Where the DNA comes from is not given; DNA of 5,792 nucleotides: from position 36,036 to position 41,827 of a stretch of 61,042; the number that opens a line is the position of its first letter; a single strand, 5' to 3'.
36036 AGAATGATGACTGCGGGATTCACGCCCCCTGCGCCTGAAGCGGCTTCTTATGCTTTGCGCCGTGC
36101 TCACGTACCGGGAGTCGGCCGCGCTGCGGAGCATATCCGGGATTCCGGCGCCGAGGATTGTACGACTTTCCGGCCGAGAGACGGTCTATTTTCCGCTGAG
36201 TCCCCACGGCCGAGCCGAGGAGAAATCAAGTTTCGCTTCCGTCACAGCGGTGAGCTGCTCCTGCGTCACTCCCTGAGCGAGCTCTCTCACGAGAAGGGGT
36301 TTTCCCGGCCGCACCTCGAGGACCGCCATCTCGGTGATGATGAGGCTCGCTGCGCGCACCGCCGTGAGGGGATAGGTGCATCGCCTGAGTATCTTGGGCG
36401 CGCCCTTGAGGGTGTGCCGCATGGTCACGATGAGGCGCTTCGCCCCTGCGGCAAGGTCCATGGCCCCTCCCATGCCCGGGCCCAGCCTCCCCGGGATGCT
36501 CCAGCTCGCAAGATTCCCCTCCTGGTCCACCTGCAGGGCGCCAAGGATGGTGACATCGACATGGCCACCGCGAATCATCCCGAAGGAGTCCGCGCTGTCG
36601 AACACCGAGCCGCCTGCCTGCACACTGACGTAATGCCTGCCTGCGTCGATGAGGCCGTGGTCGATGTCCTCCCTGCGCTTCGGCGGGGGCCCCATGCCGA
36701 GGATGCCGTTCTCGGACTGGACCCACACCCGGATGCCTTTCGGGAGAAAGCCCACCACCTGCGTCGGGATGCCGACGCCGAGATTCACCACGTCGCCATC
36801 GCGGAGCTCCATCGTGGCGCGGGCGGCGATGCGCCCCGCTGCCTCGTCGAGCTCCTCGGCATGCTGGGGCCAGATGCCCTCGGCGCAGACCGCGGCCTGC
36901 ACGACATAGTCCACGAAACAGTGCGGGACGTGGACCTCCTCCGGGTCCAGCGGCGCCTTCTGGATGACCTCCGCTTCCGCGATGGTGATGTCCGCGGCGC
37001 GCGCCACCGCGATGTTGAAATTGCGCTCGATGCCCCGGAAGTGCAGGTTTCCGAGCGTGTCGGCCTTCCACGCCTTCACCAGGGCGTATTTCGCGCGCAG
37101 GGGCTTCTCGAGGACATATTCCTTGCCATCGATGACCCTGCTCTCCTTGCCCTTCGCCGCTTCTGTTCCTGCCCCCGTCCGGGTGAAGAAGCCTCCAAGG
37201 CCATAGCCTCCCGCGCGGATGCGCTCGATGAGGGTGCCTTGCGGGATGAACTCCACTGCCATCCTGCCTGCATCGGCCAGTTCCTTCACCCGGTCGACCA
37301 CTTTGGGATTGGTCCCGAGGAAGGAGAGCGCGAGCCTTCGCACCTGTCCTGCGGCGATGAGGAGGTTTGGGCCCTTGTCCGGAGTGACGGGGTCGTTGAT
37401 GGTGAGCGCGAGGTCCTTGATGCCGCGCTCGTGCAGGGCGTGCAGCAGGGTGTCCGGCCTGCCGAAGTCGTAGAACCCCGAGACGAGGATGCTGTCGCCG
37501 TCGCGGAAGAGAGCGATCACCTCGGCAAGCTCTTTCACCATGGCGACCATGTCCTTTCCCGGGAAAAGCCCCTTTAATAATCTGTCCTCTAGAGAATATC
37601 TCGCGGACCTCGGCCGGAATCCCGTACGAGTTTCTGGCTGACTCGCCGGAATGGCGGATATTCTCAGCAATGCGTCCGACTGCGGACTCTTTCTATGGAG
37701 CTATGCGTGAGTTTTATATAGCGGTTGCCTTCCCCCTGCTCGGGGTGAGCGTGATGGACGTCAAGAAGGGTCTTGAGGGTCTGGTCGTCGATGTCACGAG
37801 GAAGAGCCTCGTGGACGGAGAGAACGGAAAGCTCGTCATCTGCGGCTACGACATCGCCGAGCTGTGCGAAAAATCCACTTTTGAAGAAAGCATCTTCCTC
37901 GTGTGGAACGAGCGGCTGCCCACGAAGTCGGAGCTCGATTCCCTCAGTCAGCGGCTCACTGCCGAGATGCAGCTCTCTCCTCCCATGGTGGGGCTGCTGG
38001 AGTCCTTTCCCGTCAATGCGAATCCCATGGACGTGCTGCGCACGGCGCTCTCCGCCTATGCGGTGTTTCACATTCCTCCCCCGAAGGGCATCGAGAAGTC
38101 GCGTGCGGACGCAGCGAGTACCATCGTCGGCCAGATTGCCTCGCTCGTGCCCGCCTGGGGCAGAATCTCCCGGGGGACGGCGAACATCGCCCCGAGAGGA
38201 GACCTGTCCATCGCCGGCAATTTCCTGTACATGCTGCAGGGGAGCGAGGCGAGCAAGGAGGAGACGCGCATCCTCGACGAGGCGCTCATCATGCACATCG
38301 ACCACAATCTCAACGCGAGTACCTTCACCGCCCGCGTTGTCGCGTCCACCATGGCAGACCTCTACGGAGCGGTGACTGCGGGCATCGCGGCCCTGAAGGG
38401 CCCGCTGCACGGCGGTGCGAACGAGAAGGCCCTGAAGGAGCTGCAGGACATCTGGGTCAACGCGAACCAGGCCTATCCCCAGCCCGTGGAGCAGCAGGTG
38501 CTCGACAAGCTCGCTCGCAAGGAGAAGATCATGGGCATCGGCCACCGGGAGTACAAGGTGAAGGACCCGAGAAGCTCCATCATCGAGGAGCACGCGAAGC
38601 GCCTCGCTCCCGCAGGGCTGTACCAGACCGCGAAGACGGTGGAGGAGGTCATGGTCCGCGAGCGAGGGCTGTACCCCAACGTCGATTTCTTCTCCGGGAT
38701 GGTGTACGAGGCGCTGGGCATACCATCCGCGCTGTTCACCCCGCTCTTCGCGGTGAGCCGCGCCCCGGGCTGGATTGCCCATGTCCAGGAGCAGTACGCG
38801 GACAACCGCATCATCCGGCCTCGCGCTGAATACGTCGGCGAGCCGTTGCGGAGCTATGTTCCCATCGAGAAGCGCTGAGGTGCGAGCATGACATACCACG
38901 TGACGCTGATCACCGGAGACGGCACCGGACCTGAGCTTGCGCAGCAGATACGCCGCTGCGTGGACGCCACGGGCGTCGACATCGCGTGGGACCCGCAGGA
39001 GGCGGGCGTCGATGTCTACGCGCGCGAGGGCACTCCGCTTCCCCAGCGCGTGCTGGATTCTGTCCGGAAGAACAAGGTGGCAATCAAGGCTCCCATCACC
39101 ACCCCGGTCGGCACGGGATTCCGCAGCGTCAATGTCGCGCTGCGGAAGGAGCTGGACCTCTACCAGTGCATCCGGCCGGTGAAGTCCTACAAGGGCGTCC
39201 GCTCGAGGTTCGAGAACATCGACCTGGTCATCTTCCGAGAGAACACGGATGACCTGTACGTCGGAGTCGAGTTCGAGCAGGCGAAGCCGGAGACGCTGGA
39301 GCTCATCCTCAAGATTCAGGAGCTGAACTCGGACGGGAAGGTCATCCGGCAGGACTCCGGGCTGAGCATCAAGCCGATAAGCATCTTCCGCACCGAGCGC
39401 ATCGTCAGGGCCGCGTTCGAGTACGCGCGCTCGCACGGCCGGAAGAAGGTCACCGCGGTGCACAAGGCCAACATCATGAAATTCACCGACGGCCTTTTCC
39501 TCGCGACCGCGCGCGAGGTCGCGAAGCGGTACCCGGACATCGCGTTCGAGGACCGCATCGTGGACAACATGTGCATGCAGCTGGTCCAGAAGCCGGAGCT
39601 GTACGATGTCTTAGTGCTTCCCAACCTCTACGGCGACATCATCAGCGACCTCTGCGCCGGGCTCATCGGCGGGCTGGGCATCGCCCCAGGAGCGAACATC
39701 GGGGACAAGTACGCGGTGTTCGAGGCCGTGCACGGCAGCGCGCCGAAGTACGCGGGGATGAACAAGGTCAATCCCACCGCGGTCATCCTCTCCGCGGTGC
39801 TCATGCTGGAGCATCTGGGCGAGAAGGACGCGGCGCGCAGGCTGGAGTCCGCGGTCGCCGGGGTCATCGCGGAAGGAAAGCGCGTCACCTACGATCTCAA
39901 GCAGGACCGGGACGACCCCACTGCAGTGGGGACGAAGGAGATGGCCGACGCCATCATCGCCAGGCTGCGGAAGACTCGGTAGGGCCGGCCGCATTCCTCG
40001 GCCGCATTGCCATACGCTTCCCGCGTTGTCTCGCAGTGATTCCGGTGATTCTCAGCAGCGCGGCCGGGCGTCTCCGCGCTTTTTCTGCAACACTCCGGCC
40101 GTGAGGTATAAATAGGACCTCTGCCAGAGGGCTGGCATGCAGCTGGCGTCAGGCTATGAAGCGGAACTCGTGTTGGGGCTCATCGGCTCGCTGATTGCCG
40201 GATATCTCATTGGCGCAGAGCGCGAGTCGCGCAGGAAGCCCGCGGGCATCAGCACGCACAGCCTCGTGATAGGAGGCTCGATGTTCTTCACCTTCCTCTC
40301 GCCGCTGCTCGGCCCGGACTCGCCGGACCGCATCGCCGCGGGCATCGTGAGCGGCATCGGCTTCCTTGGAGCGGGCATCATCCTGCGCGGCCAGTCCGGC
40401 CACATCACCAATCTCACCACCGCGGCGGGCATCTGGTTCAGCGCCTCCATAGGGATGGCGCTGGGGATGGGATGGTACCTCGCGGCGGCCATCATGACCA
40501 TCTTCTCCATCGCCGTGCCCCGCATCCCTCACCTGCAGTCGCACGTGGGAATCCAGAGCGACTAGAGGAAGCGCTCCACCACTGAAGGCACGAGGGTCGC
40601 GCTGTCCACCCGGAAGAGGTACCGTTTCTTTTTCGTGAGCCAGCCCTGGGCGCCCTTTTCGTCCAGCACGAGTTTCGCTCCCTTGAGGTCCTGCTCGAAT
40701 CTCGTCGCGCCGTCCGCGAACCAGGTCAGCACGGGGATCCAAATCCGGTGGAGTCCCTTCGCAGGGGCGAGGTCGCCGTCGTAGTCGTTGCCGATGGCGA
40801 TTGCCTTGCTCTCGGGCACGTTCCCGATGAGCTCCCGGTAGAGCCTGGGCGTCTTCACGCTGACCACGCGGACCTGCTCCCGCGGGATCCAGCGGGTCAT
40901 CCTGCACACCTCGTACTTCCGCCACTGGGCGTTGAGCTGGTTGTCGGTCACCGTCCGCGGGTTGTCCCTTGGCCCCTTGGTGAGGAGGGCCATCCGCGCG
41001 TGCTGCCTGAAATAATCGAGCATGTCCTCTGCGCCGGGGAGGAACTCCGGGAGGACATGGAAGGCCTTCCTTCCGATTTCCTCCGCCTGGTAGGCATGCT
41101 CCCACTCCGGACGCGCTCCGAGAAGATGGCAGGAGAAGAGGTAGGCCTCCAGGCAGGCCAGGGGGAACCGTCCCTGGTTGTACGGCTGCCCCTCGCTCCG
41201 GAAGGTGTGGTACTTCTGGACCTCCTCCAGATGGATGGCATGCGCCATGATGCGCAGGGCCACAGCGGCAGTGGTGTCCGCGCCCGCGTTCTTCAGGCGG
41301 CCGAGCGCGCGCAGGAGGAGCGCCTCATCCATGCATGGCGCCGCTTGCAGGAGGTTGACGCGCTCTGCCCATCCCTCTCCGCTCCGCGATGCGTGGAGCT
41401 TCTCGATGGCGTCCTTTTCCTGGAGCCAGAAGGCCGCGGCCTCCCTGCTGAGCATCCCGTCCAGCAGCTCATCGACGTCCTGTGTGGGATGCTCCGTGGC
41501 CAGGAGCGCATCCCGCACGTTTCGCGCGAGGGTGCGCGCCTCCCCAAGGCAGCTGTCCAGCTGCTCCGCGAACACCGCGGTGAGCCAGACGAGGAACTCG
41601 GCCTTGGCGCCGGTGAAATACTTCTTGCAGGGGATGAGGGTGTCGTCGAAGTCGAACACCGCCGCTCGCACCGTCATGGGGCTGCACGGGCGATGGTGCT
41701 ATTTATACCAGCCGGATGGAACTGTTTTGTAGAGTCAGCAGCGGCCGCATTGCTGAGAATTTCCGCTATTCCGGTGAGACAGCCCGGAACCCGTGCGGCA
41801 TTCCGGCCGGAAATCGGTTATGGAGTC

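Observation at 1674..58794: Dispersed family of ~68-bp CGGCCG-bounded, imperfectly palindromic intergenic repeats (at least 20 copies in 61 kb), most lying 25-42 bp from a TATA box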

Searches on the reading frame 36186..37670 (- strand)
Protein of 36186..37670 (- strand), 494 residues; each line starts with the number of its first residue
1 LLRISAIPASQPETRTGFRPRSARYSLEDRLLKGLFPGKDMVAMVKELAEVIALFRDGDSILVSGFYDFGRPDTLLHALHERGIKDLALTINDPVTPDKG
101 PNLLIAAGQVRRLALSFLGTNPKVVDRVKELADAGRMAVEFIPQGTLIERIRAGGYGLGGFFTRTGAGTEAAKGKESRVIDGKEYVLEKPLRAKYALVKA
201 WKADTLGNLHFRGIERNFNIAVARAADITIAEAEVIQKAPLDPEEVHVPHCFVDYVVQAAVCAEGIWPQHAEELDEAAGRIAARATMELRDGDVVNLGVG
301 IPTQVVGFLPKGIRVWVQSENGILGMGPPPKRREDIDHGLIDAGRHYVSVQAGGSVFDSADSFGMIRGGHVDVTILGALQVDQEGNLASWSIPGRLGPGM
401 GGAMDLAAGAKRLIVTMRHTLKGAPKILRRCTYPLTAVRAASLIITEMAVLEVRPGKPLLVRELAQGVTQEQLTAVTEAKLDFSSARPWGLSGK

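Call 9: search_protein_families(library=pfam, proteins=[window:36186-37670:-])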
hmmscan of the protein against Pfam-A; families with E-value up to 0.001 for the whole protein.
window:36186-37670:- (494 aa): 1 family
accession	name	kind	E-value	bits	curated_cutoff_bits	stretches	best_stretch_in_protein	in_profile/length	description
PF01144.29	CoA_trans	-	1.5e-83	280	23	2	47-258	3-216/217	Coenzyme A transferase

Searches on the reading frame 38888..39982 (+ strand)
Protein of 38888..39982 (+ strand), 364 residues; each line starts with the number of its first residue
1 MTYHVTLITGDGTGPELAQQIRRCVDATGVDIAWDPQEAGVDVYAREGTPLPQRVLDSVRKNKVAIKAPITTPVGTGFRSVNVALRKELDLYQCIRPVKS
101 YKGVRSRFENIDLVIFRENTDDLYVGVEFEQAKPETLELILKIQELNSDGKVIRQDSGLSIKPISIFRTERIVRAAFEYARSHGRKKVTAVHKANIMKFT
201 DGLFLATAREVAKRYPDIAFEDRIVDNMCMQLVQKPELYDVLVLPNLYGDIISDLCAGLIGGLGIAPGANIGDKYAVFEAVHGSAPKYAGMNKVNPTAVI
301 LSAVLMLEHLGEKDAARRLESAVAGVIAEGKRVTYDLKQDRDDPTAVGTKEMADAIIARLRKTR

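Call 10: find_encoding_contigs(protein=window:38888-39982:+, flank=10000, max_places=6)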
Protein window:38888-39982:+ (364 aa): 17 contigs read that carry it; 6 places shown.
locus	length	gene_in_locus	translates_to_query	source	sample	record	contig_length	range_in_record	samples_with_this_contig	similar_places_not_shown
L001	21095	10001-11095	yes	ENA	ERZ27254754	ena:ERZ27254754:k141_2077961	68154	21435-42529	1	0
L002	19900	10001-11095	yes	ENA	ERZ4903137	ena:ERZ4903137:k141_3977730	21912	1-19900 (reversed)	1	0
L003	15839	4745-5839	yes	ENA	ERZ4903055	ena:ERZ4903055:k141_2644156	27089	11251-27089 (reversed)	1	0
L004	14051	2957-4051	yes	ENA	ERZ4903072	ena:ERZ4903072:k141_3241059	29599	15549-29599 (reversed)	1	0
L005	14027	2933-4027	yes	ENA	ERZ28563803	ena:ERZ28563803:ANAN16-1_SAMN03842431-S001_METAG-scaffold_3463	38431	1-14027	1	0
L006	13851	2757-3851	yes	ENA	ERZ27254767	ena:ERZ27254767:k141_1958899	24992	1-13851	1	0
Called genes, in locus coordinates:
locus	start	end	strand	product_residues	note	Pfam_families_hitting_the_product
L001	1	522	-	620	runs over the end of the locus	-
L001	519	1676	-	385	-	PF00871:Acetate_kinase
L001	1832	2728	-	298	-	PF02775:TPP_enzyme_C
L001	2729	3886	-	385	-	PF01855:POR_N, PF02780:Transketolase_C (weak), PF17147:PFOR_II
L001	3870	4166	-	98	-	PF13187:Fer4_9 (weak), PF12797:Fer4_2 (faint), PF12837:Fer4_6 (faint), PF00037:Fer4 (weak), PF14697:Fer4_21, PF12838:Fer4_7, PF00037:Fer4 (weak)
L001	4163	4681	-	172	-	PF01558:POR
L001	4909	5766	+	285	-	-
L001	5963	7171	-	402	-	PF03600:CitMHS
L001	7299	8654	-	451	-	PF01144:CoA_trans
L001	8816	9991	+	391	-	PF00285:Citrate_synt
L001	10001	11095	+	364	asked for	PF00180:Iso_dh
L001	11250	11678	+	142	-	PF02308:MgtC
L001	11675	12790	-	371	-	-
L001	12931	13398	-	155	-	PF00293:NUDIX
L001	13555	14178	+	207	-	PF01126:Heme_oxygenase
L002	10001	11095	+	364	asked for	PF00180:Iso_dh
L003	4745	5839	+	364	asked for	PF00180:Iso_dh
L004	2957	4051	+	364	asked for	PF00180:Iso_dh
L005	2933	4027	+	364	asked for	PF00180:Iso_dh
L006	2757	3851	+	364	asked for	PF00180:Iso_dh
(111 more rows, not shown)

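Call 33: find_homologous_proteins(query=window:38888-39982:+)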
Query window:38888-39982:+ (364 aa): 8000 proteins with E <= 0.001 among 8000 candidates; the best 120 are listed.
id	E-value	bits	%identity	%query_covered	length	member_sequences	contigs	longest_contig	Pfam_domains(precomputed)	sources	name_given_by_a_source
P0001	1.3e-235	799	99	100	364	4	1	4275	PF00180.26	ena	-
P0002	4.8e-185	633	77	98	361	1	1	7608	PF00180.26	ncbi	-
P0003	1.9e-184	631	77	99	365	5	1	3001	PF00180.26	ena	-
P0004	1.5e-183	628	79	98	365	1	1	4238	PF00180.26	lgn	-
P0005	1.0e-182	625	78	98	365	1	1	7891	PF00180.26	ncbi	-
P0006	1.3e-182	625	76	99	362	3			PF00180.26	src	-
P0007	5.1e-182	623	76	98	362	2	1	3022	PF00180.26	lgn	-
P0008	1.4e-178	612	75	100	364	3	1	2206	PF00180.26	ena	-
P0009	2.1e-177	608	74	100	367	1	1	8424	PF00180.26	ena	-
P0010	1.1e-176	605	74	99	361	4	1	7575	PF00180.26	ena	-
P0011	4.4e-176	603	74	99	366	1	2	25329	PF00180.26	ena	-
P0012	6.5e-176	603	74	100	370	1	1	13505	PF00180.26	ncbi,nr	ncbi:MAG: isocitrate/isopropylmalate dehydrogenase family protein [Candidatus Omnitrophica bacterium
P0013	9.5e-176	602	75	99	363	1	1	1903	PF00180.26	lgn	-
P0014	1.2e-175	602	73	100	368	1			PF00180.26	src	-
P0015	1.5e-175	602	74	99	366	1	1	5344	PF00180.26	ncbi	-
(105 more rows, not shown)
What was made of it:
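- Tried and rejected: Isocitrate dehydrogenase hits are bacterial, which looks like horizontal transfer (call 33).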

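Call 34: find_encoding_contigs(protein=P0002, flank=10000, max_places=3)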
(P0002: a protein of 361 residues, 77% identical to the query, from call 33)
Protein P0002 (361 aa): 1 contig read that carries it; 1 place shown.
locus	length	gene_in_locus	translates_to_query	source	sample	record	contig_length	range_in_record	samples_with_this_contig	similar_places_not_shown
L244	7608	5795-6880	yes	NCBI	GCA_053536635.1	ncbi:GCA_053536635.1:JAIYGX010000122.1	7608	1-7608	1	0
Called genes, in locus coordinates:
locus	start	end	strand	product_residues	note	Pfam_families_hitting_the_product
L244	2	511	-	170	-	?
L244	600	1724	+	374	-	PF00571:CBS (weak)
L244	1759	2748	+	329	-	PF03706:LPG_synthase_TM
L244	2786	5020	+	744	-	PF00330:Aconitase, PF00694:Aconitase_C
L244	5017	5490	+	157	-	PF00293:NUDIX, PF14815:NUDIX_4 (weak)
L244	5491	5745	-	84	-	-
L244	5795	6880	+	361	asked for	PF00180:Iso_dh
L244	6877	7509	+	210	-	-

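Call 35: find_encoding_contigs(protein=P0011, flank=10000, max_places=3)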
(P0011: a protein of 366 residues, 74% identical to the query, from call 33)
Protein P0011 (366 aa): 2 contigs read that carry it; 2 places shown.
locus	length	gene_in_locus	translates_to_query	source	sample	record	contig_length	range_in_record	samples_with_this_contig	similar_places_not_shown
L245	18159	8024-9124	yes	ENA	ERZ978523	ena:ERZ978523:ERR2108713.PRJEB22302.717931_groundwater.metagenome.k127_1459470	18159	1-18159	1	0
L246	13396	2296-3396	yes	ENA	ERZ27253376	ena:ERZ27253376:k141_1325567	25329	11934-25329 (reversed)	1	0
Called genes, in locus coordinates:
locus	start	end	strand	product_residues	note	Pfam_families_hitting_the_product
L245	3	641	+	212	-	?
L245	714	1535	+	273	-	PF00005:ABC_tran, PF13304:AAA_21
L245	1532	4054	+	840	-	PF12698:ABC2_membrane_3 (weak), PF12730:ABC2_membrane_4 (weak), PF12679:ABC2_membrane_2, PF23357:DUF7088, PF09822:ABC_transp_aux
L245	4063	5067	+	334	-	PF14238:DUF4340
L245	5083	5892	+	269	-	PF02129:Peptidase_S15, PF12697:Abhydrolase_6 (faint), PF00561:Abhydrolase_1 (weak), PF12146:Hydrolase_4, PF20434:BD-FAE (faint), PF00326:Peptidase_S9 (weak)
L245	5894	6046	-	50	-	-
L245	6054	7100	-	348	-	PF13469:Sulfotransfer_3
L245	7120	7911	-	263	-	PF00459:Inositol_P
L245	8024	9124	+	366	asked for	PF00180:Iso_dh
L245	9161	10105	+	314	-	PF00056:Ldh_1_N, PF02866:Ldh_1_C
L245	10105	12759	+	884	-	PF00330:Aconitase, PF00694:Aconitase_C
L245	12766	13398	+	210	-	PF01127:Sdh_cyt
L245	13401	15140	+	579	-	PF00890:FAD_binding_2, PF07992:Pyr_redox_2 (faint), PF02910:Succ_DH_flav_C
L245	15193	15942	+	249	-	PF13085:Fer2_3, PF13183:Fer4_8, PF13534:Fer4_17 (weak)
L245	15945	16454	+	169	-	PF00132:Hexapep, PF25084:LbH_EIF2B (faint), PF25087:GMPPB_C (faint)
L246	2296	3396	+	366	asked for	PF00180:Iso_dh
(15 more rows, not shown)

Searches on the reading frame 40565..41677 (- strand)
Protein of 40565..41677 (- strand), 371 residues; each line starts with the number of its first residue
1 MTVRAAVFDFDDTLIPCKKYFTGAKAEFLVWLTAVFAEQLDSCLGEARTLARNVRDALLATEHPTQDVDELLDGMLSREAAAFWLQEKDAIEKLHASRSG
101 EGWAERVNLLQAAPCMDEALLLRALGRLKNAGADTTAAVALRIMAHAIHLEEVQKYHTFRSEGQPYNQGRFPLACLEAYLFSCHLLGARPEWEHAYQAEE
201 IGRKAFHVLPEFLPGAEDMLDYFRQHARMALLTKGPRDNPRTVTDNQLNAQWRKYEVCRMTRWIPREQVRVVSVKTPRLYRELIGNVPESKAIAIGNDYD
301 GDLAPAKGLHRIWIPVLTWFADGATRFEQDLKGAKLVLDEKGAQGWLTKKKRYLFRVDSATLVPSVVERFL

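Call 69: search_protein_families(library=pfam, proteins=[window:40565-41677:-], max_evalue=0.01)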
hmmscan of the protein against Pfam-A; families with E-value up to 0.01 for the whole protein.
window:40565-41677:- (371 aa): 1 family
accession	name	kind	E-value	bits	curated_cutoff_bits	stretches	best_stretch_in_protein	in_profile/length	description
PF00702.32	Hydrolase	-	0.00031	21.6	26.4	0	3-304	1-185/191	haloacid dehalogenase-like hydrolase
